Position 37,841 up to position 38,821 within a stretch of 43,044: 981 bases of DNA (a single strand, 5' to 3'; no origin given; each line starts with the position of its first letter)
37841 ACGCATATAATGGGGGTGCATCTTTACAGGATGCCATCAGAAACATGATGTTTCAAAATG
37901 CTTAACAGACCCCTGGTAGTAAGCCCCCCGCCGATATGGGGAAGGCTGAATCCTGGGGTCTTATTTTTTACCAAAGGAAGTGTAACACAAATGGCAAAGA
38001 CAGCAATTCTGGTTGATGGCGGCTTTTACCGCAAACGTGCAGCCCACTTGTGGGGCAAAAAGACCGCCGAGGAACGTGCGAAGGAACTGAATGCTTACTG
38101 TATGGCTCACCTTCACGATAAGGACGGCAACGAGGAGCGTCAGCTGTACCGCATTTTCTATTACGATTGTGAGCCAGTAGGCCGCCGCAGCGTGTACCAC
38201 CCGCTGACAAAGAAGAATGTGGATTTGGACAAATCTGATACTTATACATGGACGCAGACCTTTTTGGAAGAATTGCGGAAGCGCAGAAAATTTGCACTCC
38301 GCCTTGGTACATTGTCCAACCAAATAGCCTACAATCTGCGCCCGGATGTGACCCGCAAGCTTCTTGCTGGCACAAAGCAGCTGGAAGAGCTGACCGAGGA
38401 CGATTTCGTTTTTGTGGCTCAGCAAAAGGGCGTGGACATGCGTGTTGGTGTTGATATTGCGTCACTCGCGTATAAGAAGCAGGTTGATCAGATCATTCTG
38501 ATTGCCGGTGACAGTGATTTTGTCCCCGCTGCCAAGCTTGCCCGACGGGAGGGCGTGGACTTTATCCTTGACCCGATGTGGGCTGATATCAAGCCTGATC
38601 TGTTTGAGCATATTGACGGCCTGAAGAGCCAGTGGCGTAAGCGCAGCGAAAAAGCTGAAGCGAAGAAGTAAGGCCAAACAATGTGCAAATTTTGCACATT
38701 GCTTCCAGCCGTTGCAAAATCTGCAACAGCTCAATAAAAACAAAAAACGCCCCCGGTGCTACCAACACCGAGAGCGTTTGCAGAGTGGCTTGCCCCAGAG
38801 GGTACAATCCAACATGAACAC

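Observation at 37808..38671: NYN nuclease behind a consensus promoter, two tandem mini-hairpins and a full terminator (type III TA-like or attenuated effector cassette)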

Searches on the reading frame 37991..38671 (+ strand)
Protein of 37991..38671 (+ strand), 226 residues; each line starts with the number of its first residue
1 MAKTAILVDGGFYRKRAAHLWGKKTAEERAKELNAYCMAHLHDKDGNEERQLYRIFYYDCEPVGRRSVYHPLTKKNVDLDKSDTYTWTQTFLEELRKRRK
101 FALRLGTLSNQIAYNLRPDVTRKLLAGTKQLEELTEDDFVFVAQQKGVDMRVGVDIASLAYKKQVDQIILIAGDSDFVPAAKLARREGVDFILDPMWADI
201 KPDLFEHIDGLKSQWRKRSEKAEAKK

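Call 6: search_protein_families(library=pfam, proteins=[window:37991-38671:+], max_evalue=0.01)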
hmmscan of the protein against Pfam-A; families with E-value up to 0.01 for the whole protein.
window:37991-38671:+ (226 aa): 1 family
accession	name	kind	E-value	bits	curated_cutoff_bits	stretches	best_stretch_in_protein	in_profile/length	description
PF01936.24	NYN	-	1.4e-09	39.1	24.2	1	140-190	71-119/145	NYN domain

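Call 11: find_homologous_proteins(query=window:37991-38671:+)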
Query window:37991-38671:+ (226 aa): 8000 proteins with E <= 0.001 among 8000 candidates; the best 120 are listed.
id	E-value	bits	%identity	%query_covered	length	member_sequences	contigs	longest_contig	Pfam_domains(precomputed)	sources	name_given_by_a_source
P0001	1.5e-146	504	99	100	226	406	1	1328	PF01936.25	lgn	-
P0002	2.3e-132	458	100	91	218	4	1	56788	PF01936.25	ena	-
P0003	8.9e-130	449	91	99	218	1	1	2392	PF01936.25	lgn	-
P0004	4.1e-129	447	87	99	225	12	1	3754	PF01936.25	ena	-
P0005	7.0e-129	446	90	99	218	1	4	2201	PF01936.25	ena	-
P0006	7.3e-129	446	90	99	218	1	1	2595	PF01936.25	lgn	-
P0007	1.7e-128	445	87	99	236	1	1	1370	PF01936.25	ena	-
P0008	1.7e-128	445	87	99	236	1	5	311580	PF01936.25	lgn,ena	-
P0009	3.0e-128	444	86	97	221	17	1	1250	PF01936.25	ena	-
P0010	5.1e-128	443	86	97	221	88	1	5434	PF01936.25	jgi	jgi:uncharacterized LabA/DUF88 family protein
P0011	6.3e-128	443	86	99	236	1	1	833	PF01936.25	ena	-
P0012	6.3e-128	443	86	99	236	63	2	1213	PF01936.25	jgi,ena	-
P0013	6.5e-128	443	89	96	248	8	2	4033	PF01936.25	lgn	-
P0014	1.4e-127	442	86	99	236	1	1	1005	PF01936.25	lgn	-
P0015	9.6e-127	439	85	97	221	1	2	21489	PF01936.25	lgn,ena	-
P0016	1.5e-126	439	87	95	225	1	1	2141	PF01936.25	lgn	-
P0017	1.7e-126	439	86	99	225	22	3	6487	PF01936.25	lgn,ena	-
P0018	2.7e-126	438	85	99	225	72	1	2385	PF01936.25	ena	-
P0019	3.6e-126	437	85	99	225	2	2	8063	PF01936.25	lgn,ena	-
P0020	3.8e-126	437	86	96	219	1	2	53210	PF01936.25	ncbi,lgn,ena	-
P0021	5.5e-126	437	87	95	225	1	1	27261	PF01936.25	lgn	-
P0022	5.8e-126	437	85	97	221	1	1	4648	PF01936.25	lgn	-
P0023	6.8e-126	437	87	95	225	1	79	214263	PF01936.25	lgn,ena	-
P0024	7.4e-126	436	84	97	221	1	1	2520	PF01936.25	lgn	-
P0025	7.6e-126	436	84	97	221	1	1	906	PF01936.25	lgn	-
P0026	8.5e-126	436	87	95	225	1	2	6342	PF01936.25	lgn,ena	-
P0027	8.9e-126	436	86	96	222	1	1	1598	PF01936.25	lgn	-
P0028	9.3e-126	436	85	97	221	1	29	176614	PF01936.25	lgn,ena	-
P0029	9.5e-126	436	86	95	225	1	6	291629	PF01936.25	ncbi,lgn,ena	-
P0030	1.1e-125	436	85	97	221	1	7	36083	PF01936.25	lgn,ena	-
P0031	1.2e-125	436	85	99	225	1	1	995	PF01936.25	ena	-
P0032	1.3e-125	436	84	97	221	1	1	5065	PF01936.25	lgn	-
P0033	1.4e-125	436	86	96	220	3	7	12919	PF01936.25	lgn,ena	-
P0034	1.4e-125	436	84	97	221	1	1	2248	PF01936.25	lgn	-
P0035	1.7e-125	435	84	97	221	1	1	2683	PF01936.25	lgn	-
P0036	1.9e-125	435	84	97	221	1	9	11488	PF01936.25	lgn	-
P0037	2.0e-125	435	84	97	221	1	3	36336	PF01936.25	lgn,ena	-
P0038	2.0e-125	435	84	97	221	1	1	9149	PF01936.25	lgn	-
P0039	2.0e-125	435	84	97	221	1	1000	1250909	PF01936.25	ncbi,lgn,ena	ncbi:MAG: NYN domain-containing protein [Subdoligranulum sp.]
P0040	2.0e-125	435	84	97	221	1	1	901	PF01936.25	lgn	-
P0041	2.0e-125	435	84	97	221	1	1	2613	PF01936.25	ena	-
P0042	2.3e-125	435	84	97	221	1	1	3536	PF01936.25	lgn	-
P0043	2.5e-125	435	84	97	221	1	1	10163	PF01936.25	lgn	-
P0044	2.6e-125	435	84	97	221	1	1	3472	PF01936.25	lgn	-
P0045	2.7e-125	435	83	97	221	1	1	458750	PF01936.25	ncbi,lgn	ncbi:MAG: NYN domain-containing protein [Subdoligranulum sp.]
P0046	2.8e-125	435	84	97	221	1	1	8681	PF01936.25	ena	-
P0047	2.9e-125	434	85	99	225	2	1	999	PF01936.25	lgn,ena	-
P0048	3.1e-125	434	86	95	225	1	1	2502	PF01936.25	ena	-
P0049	3.2e-125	434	84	97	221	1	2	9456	PF01936.25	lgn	-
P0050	3.4e-125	434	84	97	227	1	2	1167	PF01936.25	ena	-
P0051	3.5e-125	434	84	97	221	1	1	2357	PF01936.25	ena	-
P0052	3.7e-125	434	83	97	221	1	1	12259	PF01936.25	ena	-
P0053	4.1e-125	434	84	97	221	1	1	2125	PF01936.25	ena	-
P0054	4.2e-125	434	83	97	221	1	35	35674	PF01936.25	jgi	jgi:hypothetical protein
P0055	4.4e-125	434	84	97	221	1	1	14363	PF01936.25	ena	-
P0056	5.1e-125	434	83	97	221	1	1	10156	PF01936.25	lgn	-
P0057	5.1e-125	434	83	97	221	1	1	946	PF01936.25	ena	-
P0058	5.2e-125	434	83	97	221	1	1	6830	PF01936.25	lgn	-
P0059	5.2e-125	434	83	97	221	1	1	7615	PF01936.25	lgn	-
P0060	5.3e-125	434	86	96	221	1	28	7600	PF01936.25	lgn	-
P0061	5.4e-125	434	83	97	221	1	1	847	PF01936.25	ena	-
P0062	6.4e-125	433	84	99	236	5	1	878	PF01936.25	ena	-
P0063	6.4e-125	433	86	95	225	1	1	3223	PF01936.25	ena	-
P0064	7.0e-125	433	83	97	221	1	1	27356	PF01936.25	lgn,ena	-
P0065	7.1e-125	433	84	99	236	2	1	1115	PF01936.25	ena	-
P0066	7.1e-125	433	83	97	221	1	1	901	PF01936.25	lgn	-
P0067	7.1e-125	433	83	97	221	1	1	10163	PF01936.25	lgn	-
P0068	7.1e-125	433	83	97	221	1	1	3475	PF01936.25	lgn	-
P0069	7.1e-125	433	83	97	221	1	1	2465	PF01936.25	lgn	-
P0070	7.2e-125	433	83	97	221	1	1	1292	PF01936.25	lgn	-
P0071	7.2e-125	433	84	97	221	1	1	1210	PF01936.25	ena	-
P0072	7.3e-125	433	84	97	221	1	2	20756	PF01936.25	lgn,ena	-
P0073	7.4e-125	433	83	97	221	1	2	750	PF01936.25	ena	-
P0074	7.6e-125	433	83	97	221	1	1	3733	PF01936.25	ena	-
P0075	8.7e-125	433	84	97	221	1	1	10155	PF01936.25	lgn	-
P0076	9.1e-125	433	83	97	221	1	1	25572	PF01936.25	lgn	-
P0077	9.1e-125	433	83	97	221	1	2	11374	PF01936.25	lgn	-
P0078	9.1e-125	433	83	97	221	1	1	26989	PF01936.25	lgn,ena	-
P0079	9.6e-125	433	83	97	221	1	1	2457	PF01936.25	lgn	-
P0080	9.6e-125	433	83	97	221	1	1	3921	PF01936.25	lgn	-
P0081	1.4e-124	432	83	97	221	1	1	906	PF01936.25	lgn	-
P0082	1.4e-124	432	83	97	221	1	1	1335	PF01936.25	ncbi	-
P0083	1.5e-124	432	83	97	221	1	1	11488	PF01936.25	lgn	-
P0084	1.5e-124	432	83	97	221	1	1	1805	PF01936.25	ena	-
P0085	1.5e-124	432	83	97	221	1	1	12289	PF01936.25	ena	-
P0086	1.6e-124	432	85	97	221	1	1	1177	PF01936.25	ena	-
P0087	1.7e-124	432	83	97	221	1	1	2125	PF01936.25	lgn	-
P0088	1.7e-124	432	83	97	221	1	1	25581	PF01936.25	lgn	-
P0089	1.8e-124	432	83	97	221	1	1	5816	PF01936.25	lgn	-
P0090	1.8e-124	432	83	97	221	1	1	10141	PF01936.25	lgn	-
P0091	1.8e-124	432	83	97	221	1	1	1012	PF01936.25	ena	-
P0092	1.9e-124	432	85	96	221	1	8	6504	PF01936.25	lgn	-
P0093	2.2e-124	432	84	96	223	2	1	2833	PF01936.25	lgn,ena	-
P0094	2.5e-124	431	83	97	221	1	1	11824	PF01936.25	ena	-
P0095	2.5e-124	431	83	97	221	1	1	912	PF01936.25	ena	-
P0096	2.8e-124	431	85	96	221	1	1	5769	PF01936.25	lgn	-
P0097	3.1e-124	431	86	95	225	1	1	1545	PF01936.25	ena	-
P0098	3.4e-124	431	83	97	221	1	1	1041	PF01936.25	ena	-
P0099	3.7e-124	431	83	97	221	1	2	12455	PF01936.25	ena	-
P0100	6.8e-124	430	82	100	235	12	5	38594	PF01936.25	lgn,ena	-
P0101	7.1e-124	430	83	96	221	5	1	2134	PF01936.25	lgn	-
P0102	8.2e-124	430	83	97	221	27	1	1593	PF01936.25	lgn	-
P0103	8.8e-124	430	85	96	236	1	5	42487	PF01936.25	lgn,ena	-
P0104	1.1e-123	429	83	97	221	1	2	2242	PF01936.25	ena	-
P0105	1.2e-123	429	83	97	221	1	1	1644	PF01936.25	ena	-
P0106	1.2e-123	429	83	97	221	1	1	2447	PF01936.25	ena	-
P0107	1.3e-123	429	83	97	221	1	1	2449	PF01936.25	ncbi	-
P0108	4.2e-123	427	83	98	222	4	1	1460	PF01936.25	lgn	-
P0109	5.9e-123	427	83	97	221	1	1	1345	PF01936.25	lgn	-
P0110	1.0e-122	426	84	96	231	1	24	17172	PF01936.25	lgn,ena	-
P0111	1.5e-122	426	82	100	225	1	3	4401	PF01936.25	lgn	-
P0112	4.2e-122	424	81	99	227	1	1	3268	PF01936.25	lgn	-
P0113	1.4e-121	422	84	94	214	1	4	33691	PF01936.25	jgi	jgi:hypothetical protein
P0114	2.6e-121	422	83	94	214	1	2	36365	PF01936.25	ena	-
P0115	3.9e-121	421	81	98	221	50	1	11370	PF01936.25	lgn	-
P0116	4.5e-121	421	83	96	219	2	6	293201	PF01936.25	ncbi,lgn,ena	ncbi:MAG: NYN domain-containing protein [Pygmaiobacter massiliensis]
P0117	5.6e-121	420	85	94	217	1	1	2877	PF01936.25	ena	-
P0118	1.8e-120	419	83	94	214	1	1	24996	PF01936.25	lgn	-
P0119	7.2e-120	417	82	98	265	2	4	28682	PF01936.25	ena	-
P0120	7.5e-120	417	81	97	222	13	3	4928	PF01936.25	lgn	-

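Call 14: find_related_loci(query=window:37991-38671:+, collection=viral_contigs, flank=4000)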
Query window:37991-38671:+ (226 aa) in viral_contigs; peptide patterns used: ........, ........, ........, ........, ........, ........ (x = any residue, [..] = any of these).
87 stretches matched a pattern; 78 encode a relative of the query (tblastn E <= 1e-3); 76 distinct loci.
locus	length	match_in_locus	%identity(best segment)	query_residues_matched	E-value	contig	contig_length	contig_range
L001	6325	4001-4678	100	1-226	6e-154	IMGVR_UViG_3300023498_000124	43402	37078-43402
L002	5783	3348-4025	100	1-226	6e-155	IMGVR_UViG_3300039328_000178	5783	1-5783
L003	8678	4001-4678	100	1-226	7e-154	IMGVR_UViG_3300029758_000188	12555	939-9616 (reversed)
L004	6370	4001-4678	100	1-226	6e-154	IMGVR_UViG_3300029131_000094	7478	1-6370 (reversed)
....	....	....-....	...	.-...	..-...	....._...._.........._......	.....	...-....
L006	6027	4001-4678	100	1-226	3e-154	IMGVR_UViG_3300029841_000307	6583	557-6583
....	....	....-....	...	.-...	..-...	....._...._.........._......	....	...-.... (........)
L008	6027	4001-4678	100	1-226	5e-154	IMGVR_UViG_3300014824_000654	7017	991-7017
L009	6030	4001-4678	100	1-226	5e-154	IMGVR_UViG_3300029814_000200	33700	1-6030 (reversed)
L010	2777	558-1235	100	1-226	3e-162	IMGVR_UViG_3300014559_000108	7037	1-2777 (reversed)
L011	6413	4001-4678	100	1-226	6e-154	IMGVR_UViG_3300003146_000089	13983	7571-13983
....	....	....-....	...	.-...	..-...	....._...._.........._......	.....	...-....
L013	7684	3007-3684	100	1-226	7e-154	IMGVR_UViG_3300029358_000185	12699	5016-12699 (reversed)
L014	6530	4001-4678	100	1-226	2e-153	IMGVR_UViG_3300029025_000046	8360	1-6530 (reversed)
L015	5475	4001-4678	100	1-226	6e-154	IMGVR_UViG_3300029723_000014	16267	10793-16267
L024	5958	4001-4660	83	1-220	5e-130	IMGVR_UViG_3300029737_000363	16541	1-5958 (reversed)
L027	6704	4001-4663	81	1-221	2e-127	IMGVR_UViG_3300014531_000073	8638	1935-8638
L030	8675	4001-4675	76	1-225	2e-121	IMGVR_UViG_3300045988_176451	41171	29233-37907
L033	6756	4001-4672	74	1-225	2e-111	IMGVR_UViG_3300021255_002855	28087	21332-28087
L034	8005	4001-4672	73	1-226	2e-109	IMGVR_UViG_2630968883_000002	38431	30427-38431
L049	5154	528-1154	61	3-213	6e-88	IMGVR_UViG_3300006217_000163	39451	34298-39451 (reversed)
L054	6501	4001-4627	61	3-213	6e-85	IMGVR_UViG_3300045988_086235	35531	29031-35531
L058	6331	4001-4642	60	1-214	3e-84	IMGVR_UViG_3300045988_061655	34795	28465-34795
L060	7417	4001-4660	58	3-224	1e-83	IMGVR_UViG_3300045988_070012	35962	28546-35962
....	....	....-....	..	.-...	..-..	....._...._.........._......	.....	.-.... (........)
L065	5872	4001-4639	57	3-213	8e-79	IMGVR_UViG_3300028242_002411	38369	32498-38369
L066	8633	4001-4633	59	1-213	3e-77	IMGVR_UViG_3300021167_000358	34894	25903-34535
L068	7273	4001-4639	59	1-213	4e-76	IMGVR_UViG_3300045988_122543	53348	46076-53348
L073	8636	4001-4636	58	3-212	3e-73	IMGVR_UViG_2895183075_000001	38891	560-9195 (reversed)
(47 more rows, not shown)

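Call 18: search_protein_families(library=padloc, proteins=[window:37991-38671:+], max_evalue=1)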
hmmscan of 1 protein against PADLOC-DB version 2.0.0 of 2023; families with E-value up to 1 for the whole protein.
window:37991-38671:+ (226 aa): 2 families
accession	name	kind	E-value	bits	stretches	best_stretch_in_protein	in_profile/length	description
PDLC01154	NYN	-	1e-05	23.1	1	147-190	230-271/310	"LabA-like protein, NYN family nuclease"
PDLC04163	HEC-09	-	0.00047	17.9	1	143-186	101-144/203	-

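Call 19: search_protein_families(library=phrogs, proteins=[window:37991-38671:+], max_evalue=0.01)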
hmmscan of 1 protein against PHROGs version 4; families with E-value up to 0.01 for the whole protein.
window:37991-38671:+ (226 aa): 1 family
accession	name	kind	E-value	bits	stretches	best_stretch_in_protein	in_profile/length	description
phrog_5783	-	unknown function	1.7e-89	300.6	1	1-214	1-220/246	-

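Call 20: search_protein_families(library=ncbifam, proteins=[window:37991-38671:+], max_evalue=0.1)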
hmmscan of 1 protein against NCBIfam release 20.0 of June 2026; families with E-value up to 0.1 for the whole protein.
window:37991-38671:+ (226 aa): 1 family
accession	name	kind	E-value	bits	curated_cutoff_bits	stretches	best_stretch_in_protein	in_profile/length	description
TIGR00288.1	TIGR00288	hypoth_equivalog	2.8e-05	24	178.45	1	126-192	67-133/160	TIGR00288 family NYN domain-containing protein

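Call 24: search_protein_representatives(protein=window:37991-38671:+)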
Query: 226 residues. Proteins with E-value up to 0.001 (for the whole library): 2027; up to 1e-10: 1090; up to 1e-30: 221. The best 150 are listed.
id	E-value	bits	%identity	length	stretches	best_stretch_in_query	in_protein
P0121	1.8e-84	299.5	96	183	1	1-139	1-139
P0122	5.4e-76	271.7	59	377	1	1-214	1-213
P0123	6.7e-74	264.9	61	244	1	3-213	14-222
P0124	3.6e-71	256.0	75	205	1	65-218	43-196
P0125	6.3e-67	242.1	54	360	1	3-214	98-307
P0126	5.3e-66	239.1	57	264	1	3-212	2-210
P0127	1.7e-65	237.4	58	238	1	4-216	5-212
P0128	1.2e-64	234.6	56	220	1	3-218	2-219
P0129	1.2e-60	221.6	57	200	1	22-216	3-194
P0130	1.3e-60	221.4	50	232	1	3-213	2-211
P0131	1.9e-59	217.6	50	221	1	1-218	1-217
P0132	2.5e-58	214.0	54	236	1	1-219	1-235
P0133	2.6e-58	213.9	50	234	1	3-219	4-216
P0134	3.1e-58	213.7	52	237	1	1-217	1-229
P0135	5.6e-58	212.8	50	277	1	3-214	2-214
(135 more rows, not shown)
